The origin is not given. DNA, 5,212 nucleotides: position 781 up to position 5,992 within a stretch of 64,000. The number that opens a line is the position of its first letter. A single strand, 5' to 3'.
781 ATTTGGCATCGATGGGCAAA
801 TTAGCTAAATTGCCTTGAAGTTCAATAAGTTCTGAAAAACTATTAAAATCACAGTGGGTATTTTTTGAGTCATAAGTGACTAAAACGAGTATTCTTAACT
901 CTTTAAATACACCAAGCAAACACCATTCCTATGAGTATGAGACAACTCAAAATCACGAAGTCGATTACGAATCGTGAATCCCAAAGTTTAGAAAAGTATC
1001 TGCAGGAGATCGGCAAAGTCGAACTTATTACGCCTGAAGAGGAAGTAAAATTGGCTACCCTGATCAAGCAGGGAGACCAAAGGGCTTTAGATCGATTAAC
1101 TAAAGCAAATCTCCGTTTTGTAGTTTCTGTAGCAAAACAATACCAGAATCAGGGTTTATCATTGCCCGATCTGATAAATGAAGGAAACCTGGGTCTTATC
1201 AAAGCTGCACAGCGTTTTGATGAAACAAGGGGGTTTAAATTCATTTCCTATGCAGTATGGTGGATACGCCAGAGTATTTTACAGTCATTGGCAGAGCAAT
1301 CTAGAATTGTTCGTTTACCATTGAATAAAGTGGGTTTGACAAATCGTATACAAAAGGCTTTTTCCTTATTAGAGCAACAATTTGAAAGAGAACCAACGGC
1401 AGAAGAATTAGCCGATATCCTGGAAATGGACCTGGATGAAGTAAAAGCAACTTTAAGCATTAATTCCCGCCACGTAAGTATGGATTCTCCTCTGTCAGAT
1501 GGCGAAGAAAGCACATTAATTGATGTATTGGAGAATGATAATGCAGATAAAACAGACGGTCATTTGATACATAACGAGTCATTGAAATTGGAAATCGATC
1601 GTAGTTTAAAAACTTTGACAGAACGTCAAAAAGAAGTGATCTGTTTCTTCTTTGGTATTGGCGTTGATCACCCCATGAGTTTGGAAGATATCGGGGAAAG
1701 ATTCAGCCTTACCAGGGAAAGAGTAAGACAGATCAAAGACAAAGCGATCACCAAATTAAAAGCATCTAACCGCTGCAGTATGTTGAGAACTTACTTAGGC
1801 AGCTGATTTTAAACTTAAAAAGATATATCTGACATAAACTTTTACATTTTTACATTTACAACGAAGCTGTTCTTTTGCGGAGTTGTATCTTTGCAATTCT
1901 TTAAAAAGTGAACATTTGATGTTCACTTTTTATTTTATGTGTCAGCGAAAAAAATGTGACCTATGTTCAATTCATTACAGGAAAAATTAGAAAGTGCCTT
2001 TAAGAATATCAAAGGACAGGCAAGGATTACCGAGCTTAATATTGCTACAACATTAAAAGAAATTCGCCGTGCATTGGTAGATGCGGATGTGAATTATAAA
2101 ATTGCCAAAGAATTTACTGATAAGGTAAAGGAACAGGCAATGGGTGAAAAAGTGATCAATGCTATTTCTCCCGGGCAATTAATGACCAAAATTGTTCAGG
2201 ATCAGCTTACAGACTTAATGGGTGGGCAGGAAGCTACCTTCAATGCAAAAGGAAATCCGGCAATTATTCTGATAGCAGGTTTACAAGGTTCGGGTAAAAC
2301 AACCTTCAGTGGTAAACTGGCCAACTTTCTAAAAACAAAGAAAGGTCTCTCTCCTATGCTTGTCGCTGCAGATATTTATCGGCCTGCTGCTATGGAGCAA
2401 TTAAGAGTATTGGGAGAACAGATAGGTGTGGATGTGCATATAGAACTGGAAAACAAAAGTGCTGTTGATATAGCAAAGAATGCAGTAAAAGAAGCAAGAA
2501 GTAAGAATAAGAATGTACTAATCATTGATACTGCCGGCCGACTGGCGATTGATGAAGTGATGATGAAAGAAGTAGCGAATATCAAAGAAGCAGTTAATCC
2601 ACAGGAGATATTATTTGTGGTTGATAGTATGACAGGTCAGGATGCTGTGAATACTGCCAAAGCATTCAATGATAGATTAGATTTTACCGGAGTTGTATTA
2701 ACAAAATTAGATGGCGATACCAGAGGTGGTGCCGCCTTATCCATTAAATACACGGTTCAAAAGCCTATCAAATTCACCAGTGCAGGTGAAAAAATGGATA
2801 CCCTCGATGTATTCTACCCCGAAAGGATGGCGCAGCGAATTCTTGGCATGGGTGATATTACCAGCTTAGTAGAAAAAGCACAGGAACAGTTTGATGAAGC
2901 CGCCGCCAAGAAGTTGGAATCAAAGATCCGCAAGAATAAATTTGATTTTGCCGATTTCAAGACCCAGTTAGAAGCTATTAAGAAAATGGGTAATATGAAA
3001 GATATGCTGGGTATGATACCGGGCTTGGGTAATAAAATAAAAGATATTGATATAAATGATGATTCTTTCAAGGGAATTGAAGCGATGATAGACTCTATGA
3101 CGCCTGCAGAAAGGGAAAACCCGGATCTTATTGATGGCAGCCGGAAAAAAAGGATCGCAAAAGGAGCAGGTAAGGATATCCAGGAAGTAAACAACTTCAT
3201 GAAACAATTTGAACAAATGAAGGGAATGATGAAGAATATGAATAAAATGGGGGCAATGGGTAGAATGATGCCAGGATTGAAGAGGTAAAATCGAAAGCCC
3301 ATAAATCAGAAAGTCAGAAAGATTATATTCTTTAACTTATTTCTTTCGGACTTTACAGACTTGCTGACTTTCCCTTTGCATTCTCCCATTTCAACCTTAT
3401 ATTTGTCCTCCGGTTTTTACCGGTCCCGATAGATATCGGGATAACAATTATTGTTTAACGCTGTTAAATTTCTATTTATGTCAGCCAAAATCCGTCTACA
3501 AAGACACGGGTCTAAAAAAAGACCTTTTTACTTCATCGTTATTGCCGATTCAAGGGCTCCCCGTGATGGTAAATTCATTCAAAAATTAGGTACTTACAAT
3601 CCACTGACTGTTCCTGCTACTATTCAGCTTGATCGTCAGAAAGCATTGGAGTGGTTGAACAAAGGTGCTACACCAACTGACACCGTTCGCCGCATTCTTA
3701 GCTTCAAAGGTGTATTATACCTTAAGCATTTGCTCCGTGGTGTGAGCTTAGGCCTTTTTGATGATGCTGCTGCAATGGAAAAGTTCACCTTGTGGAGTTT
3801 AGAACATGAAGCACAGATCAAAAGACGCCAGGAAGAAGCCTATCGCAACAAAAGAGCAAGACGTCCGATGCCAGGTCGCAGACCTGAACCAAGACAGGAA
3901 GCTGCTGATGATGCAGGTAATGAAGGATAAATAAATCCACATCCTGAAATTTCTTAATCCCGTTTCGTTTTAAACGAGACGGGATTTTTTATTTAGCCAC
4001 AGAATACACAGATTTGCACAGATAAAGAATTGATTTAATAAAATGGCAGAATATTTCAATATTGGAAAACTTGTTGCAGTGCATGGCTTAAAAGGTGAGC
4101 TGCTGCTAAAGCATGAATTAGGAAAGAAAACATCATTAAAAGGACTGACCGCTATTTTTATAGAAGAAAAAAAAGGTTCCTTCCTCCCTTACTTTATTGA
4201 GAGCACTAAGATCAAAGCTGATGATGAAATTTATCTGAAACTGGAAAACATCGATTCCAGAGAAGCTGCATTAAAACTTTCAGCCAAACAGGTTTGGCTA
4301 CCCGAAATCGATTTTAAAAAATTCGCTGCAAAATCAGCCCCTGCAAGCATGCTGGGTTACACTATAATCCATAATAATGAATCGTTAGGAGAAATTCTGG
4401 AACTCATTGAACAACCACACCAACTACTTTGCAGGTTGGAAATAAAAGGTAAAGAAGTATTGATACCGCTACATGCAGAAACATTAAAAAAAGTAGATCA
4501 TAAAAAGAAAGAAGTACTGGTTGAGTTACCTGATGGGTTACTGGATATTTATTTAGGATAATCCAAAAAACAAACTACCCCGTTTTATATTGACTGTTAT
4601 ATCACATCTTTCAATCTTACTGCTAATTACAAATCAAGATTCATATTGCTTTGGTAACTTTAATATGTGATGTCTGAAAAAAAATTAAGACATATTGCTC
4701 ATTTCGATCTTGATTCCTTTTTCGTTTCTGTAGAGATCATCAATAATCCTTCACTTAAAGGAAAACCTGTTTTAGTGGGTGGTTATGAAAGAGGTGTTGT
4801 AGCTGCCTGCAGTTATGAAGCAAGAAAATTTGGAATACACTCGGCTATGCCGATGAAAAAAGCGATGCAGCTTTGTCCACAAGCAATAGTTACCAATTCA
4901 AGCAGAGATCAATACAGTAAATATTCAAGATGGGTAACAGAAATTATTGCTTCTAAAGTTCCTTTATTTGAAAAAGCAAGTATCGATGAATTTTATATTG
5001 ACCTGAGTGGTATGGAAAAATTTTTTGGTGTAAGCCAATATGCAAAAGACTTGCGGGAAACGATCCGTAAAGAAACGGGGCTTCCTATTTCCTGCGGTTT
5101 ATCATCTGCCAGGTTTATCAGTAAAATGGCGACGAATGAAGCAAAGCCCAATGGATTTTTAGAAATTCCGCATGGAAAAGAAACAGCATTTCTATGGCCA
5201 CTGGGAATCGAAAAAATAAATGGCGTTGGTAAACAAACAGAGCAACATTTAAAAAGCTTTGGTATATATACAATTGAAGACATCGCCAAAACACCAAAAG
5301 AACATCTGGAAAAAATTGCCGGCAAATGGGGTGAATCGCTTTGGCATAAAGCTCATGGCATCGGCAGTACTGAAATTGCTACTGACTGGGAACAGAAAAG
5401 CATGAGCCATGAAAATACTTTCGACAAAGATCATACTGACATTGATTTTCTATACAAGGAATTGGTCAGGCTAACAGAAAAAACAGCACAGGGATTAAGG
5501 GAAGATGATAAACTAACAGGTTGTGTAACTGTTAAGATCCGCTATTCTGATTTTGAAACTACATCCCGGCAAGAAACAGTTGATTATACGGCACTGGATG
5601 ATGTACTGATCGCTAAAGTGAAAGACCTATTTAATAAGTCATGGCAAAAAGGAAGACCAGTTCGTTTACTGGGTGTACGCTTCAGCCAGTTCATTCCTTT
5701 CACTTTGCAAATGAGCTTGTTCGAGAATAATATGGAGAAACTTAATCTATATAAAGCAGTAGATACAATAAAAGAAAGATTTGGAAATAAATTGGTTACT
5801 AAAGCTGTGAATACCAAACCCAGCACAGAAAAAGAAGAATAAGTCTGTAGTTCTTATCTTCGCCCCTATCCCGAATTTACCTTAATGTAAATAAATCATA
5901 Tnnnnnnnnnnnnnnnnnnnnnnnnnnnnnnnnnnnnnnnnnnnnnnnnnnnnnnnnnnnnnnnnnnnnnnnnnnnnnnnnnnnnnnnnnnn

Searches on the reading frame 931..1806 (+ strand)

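Call 12: search_protein_families(library=pfam, proteins=[window:931-1806:+], max_evalue=0.001)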
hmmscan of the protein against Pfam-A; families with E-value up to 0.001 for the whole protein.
window:931-1806:+ (291 aa): 4 families
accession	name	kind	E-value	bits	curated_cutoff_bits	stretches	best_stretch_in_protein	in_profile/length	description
PF04542.20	Sigma70_r2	-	3.5e-18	65.6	24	1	58-125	3-70/71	Sigma-70 region 2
PF04539.22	Sigma70_r3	-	1.5e-16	60.7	25.3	1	137-206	3-72/78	Sigma-70 region 3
PF04545.22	Sigma70_r4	-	2.9e-16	59.1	24.1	1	226-277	2-49/50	Sigma-70, region 4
PF00140.25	Sigma70_r1_2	-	1.7e-12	47.5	22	1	19-50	2-33/34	Sigma-70 factor, region 1.2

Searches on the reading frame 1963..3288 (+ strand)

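Call 12: search_protein_families(library=pfam, proteins=[window:1963-3288:+], max_evalue=0.001)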
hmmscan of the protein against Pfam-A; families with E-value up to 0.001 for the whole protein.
window:1963-3288:+ (441 aa): 9 families
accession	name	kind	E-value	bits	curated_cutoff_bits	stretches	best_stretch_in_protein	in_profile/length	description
PF00448.28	SRP54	-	4.8e-71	238.9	22.7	1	99-295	1-196/196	SRP54-type protein, GTPase domain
PF02978.25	SRP_SPB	-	1.8e-33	115.2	27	1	326-423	1-91/91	Signal peptide binding domain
PF02881.24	SRP54_N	-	2.6e-19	69.6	22.4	1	5-82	1-75/75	SRP54-type protein, helical bundle domain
PF13401.12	AAA_22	-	1.4e-05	25.8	27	1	99-209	5-109/130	AAA domain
PF06414.18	Zeta_toxin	-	1.4e-05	25.1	22.3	1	91-191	9-103/199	Zeta toxin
PF09439.16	SRPRB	-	3.6e-05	23.6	25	0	167-232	32-93/178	Signal recognition particle receptor beta subunit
PF02492.25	cobW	-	5.8e-05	23.2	20.7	1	101-250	2-154/180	CobW/HypB/UreG, nucleotide-binding domain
PF01656.29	CbiA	-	0.00039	20.8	25.4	0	104-254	4-88/125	CobQ/CobB/MinD/ParA nucleotide binding domain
PF16575.11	CLP1_P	-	0.00039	20.7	26.6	0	166-224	86-142/188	mRNA cleavage and polyadenylation factor CLP1 P-loop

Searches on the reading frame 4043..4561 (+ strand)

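Call 12: search_protein_families(library=pfam, proteins=[window:4043-4561:+], max_evalue=0.001)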
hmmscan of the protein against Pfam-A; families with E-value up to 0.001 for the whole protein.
window:4043-4561:+ (172 aa): 2 families
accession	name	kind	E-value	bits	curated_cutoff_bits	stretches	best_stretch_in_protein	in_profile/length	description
PF01782.24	RimM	-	6.2e-13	49.3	23.5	1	7-88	2-82/84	RimM N-terminal domain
PF24986.1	PRC_RimM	-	6.2e-12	45.4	27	1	104-166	5-69/69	RimM PRC barrel domain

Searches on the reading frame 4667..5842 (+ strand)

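Call 12: search_protein_families(library=pfam, proteins=[window:4667-5842:+], max_evalue=0.001)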
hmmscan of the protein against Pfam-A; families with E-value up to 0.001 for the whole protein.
window:4667-5842:+ (391 aa): 5 families
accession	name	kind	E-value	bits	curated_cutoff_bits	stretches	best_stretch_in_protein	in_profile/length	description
PF00817.25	IMS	-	1.1e-48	165.3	23.2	1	14-157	2-148/148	impB/mucB/samB family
PF11799.13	IMS_C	-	8.6e-25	87.7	20.7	1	244-344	2-101/109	impB/mucB/samB family C-terminal domain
PF21999.2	IMS_HHH_1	-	1.5e-06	29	27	1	186-232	5-52/53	DNA polymerase-iota, thumb domain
PF11798.14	IMS_HHH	-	2.1e-05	24.9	24.4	1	174-200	6-32/32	IMS family HHH motif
PF14520.12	HHH_5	-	0.00015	22.6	27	1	182-219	5-42/57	Helix-hairpin-helix domain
